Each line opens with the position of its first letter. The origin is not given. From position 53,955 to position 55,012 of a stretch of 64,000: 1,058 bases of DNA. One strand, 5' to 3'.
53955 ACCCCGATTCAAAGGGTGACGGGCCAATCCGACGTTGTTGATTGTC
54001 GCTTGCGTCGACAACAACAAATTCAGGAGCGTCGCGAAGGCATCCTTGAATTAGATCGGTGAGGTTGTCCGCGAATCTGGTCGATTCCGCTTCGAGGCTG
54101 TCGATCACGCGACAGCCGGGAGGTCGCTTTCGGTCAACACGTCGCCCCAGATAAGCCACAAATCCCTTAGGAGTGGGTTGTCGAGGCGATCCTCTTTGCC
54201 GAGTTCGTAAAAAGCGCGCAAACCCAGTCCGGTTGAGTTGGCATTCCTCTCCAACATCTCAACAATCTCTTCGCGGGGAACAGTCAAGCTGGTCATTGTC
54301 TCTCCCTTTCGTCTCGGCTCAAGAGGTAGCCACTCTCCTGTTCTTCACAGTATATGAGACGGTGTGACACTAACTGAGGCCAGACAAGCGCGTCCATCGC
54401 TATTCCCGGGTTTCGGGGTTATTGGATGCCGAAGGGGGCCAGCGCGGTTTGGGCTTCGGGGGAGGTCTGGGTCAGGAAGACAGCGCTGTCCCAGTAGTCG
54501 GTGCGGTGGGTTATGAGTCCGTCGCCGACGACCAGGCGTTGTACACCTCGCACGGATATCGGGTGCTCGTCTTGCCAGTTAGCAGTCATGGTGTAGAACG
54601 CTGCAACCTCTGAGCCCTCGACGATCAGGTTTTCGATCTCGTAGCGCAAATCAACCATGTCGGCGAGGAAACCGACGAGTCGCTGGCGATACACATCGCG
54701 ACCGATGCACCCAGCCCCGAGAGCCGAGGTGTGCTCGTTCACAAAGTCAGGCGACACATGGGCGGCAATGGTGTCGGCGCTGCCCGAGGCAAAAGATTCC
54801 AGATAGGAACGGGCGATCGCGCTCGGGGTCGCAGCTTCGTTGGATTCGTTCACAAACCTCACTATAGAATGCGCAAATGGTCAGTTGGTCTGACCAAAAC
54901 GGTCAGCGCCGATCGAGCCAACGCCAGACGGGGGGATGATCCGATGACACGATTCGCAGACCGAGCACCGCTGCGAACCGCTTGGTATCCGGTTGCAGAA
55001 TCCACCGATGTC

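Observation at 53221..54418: Low-GC islet with a translationally coupled 63-aa + 227-aa gene pair of no recognisable family: candidate toxin-antitoxin / defence-type module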

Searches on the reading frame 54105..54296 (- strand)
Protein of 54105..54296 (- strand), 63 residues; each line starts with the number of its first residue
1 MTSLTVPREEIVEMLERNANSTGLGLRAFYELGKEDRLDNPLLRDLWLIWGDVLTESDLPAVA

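Call 4: search_protein_families(library=pfam, proteins=[window:54105-54296:-], max_evalue=1)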
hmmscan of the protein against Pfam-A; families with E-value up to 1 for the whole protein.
window:54105-54296:- (63 aa): 1 family
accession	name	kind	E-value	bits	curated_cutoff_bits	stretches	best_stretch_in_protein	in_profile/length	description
PF09218.15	DUF1959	-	0.16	12.6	24.3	1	3-50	21-69/116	Domain of unknown function (DUF1959)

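Call 5: search_protein_families(library=padloc, proteins=[window:54105-54296:-], max_evalue=1)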
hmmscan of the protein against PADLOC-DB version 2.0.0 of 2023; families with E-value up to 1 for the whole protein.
window:54105-54296:- (63 aa): 0 families

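Call 6: search_protein_families(library=ncbifam, proteins=[window:54105-54296:-], max_evalue=1)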
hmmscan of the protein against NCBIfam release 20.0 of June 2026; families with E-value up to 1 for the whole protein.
window:54105-54296:- (63 aa): 0 families

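Call 8: search_protein_families(library=phrogs, proteins=[window:54105-54296:-], max_evalue=1)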
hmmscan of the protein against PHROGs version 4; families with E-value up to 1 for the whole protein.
window:54105-54296:- (63 aa): 0 families

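Call 16: find_homologous_proteins(query=window:54108-54296:-, max_evalue=0.01)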
Query window:54108-54296:- (63 aa): 52 proteins with E <= 0.01 among 52 candidates.
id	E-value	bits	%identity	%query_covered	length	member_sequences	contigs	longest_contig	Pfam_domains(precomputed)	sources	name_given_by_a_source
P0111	9.3e-34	131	100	100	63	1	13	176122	-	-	-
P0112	6.9e-30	119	89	100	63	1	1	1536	-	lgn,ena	-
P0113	4.2e-29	117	87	100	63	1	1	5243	-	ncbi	-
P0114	9.3e-28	112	84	100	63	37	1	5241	-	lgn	-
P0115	2.2e-27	111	86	100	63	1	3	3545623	-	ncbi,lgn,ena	-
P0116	3.1e-27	111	83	100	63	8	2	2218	-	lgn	-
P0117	6.4e-27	110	85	97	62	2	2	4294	-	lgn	-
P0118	9.8e-27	109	83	100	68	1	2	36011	-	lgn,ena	-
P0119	1.4e-26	109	83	100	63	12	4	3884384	-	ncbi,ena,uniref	ncbi:hypothetical protein [Candidatus Poriferisocius sp.]|uniref:hypothetical protein n=1 Tax=Candid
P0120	1.5e-26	109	78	100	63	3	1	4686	-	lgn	-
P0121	1.8e-26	108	79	100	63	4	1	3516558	-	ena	-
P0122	1.9e-26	108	81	100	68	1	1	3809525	-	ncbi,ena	-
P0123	2.3e-26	108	78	100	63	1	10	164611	-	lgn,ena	-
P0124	4.0e-26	107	81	100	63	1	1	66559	-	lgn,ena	-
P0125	4.7e-26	107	78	100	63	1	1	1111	-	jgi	-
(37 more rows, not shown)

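Call 75: predict_structure(alignment_id=A5)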
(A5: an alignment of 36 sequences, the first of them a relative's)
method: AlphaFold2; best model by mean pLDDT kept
length: 63 residues; sequences in the alignment: 36
mean_pLDDT: 85.4   pTM: 0.65
mean pLDDT of the five models: 85.4, 84.9, 84.6, 83.1, 82.0
residues with pLDDT >= 90: 35; 70-90: 21; 50-70: 5; < 50: 2
segments of 3 or more residues with pLDDT < 50: none
pLDDT, mean of each block of 10 residues (from residue 1): 70 91 90 91 92 85 63
secondary structure, 60 per line:
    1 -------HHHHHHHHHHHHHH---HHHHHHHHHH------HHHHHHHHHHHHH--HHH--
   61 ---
elements in order: H8-21 H25-34 H41-53
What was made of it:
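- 54105..54296 (-): Small gene, 63 aa, acidic (pI 4.3, net charge -6.5), predicted three-helix protein. Proposed inhibitor/antitoxin partner. AF2 gives helices at 8-21, 25-34 and 41-53, pLDDT 85.4 (call 75).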

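Call 78: fold_search(model_id=the predicted structure, library=pdb)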
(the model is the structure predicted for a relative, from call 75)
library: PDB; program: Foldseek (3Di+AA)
matches with E <= 10: 6; with E <= 0.001: 0
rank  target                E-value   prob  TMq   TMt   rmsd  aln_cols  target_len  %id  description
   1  8snb_7B               3.1e+00  0.10  0.38  0.07   9.6        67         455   15  atomic model of sea urchin sperm doublet microtubule (48-nm periodicity) (released 2023-06-28)
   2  8re6_A                4.8e+00  0.06  0.29  0.07  10.0        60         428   25  Aspartyl/Asparaginyl beta-hydroxylase (AspH) R735Q variant in complex with Mn, 2-oxoglutarate and a Factor X derived p (released 2024-12-18)
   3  3sc3_B                5.4e+00  0.07  0.35  0.12  10.9        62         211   19  Crystal structure of a Putative DNA replication regulator Hda (Sama_1916) from SHEWANELLA AMAZONENSIS SB2B at 3.00 A r (released 2011-07-13)
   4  8snb_7A               6.5e+00  0.07  0.39  0.05   9.2        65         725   12  atomic model of sea urchin sperm doublet microtubule (48-nm periodicity) (released 2023-06-28)
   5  8snb_7D               1.0e+01  0.05  0.39  0.05   9.9        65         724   11  atomic model of sea urchin sperm doublet microtubule (48-nm periodicity) (released 2023-06-28)
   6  8j07_V                1.0e+01  0.03  0.26  0.07   9.4        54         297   17  96nm repeat of human respiratory doublet microtubule and associated axonemal complexes (released 2023-07-26)
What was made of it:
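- Closest known: Type II toxin-antitoxin modules with enzyme toxins in Actinobacteria. Different: The small protein has no RHH, HTH, AbrB or Phd-type DNA-binding domain (calls 4, 75, 78).
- Closest known: Nuclease-colicin / CDI immunity proteins. Different: There is no fold match (call 78).
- Neither protein has a DNA-binding signature (calls 4, 75, 78).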

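Call 82: find_homologous_proteins(query=A6, max_evalue=0.001)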
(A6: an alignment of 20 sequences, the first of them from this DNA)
Query A6 (20 sequences) (63 aa, profile of the alignment): 116 proteins with E <= 0.001 among 2059 candidates.
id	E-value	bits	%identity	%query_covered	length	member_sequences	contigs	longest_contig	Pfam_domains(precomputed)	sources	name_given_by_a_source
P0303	4.6e-19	86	20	71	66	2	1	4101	-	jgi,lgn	-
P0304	3.2e-17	80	-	-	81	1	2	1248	-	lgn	-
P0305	5.3e-17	79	-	-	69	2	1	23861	-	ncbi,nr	ncbi:MAG TPA: hypothetical protein VNA20_03860 [Frankiaceae bacterium]|nr:hypothetical protein [Fran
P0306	9.5e-17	78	29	84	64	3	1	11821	-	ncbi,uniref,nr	ncbi:hypothetical protein [Nocardia jiangxiensis]|uniref:hypothetical protein n=1 Tax=Nocardia jiang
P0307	4.0e-16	76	-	-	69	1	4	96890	-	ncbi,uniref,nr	ncbi:hypothetical protein I6A84_03375 [Frankia sp. CNm7]|uniref:Uncharacterized protein n=1 Tax=Fran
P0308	7.1e-16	76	-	-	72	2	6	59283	-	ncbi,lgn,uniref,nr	ncbi:hypothetical protein FDI59_gp111 [Mycobacterium phage Yoshi]|uniref:Uncharacterized protein n=4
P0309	1.3e-15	75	-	-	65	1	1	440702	-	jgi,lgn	jgi:hypothetical protein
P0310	2.1e-15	74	-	-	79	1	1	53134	-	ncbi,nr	ncbi:hypothetical protein PBI_SMEAGOL_5 [Mycobacterium phage Smeagol]|nr:hypothetical protein PBI_SM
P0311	4.5e-14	70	-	-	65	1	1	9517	-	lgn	-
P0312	5.2e-14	70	28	73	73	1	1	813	-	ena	-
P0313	7.8e-14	69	-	-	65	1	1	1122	-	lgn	-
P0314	5.0e-13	66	-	-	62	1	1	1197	-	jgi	jgi:hypothetical protein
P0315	1.1e-12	65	-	-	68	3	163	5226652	-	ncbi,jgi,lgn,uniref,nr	ncbi:Uncharacterised protein [Mycobacteroides abscessus]|jgi:hypothetical protein|uniref:Uncharacter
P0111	2.6e-12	64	100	100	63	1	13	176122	-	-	-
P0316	3.6e-12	64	-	-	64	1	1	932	-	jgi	jgi:hypothetical protein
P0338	7.9e-10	56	-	-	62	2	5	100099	-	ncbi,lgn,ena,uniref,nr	ncbi:hypothetical protein [Mycolicibacterium iranicum]|uniref:hypothetical protein n=1 Tax=Mycolicib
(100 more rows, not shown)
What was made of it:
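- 54105..54296 (-): 52 close homologues of 62-69 aa (call 16), and 116 with a family profile, all stand-alone 'hypothetical protein' (call 82).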

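Call 83: find_encoding_contigs(protein=P0315, flank=5000, max_places=5)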
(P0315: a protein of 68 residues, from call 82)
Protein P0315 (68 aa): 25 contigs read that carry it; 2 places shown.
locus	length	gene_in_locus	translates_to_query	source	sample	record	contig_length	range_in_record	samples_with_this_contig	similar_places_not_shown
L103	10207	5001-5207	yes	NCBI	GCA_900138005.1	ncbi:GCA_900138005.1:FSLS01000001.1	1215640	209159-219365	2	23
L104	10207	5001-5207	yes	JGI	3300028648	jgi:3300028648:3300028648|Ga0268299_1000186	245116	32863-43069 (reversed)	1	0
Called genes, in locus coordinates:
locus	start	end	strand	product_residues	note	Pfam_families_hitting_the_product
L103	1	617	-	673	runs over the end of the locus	PF00005:ABC_tran, PF02463:SMC_N (faint), PF13191:AAA_16 (faint), PF13476:AAA_23 (faint), PF13555:AAA_29 (faint), PF13304:AAA_21 (faint), PF00005:ABC_tran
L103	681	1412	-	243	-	PF01988:VIT1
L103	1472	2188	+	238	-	PF18702:DUF5642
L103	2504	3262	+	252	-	PF02129:Peptidase_S15 (faint), PF12146:Hydrolase_4, PF00561:Abhydrolase_1, PF12697:Abhydrolase_6, PF00326:Peptidase_S9 (weak)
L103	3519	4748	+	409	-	PF14659:Phage_int_SAM_3, PF00589:Phage_integrase (weak)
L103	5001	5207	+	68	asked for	-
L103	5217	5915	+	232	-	-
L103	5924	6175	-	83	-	-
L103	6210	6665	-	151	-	-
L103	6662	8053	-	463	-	PF00182:Glyco_hydro_19 (weak)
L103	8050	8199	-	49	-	-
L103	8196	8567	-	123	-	-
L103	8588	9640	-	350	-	PF21722:Gly_rich_2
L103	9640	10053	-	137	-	-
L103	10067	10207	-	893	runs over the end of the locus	-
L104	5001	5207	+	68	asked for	-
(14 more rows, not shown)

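Call 84: find_encoding_contigs(protein=P0338, flank=5000, max_places=3)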
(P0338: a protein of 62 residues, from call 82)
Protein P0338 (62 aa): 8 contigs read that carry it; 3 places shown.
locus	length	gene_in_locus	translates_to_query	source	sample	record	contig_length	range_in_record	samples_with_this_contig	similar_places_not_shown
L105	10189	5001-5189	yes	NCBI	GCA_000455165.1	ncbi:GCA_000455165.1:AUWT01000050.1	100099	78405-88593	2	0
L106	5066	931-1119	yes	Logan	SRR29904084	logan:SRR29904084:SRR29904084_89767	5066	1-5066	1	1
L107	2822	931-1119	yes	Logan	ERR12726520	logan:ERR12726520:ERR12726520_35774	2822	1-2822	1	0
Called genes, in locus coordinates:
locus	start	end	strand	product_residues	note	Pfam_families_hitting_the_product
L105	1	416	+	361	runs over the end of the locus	PF00990:GGDEF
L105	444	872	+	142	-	PF07883:Cupin_2 (weak)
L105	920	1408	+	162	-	PF13463:HTH_27 (faint), PF22381:Staph_reg_Sar_Rot, PF12802:MarR_2, PF01047:MarR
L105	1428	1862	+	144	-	PF17240:DUF5313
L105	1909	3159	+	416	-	PF00067:p450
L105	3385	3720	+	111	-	PF05305:DUF732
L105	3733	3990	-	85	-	PF11730:DUF3297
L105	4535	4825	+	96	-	-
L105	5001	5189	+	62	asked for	-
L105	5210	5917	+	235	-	-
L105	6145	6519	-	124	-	-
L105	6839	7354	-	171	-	-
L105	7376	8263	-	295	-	PF25209:Phage_capsid_4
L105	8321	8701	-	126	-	PF09956:Phage_cement_2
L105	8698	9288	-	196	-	-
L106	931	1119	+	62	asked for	-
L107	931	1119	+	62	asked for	-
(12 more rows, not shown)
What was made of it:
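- In M. iranicum the pair lies beside phage capsid genes (call 84). Position next to phage capsid genes in M. iranicum (call 84).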

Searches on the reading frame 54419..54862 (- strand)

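Call 4: search_protein_families(library=pfam, proteins=[window:54419-54862:-], max_evalue=1)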
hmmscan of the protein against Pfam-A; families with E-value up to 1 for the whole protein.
window:54419-54862:- (147 aa): 4 families
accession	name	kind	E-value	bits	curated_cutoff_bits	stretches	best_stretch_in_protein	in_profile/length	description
PF12680.13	SnoaL_2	-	1e-14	55.4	27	1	18-119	2-101/102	SnoaL-like domain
PF07366.18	SnoaL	-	6.7e-12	45.8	28.4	1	16-132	3-125/126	SnoaL-like polyketide cyclase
PF13474.12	SnoaL_3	-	0.0082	16.9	22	1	16-97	4-84/121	SnoaL-like domain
PF14534.12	DUF4440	-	0.019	15.9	25.2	1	15-106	3-92/107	Domain of unknown function (DUF4440)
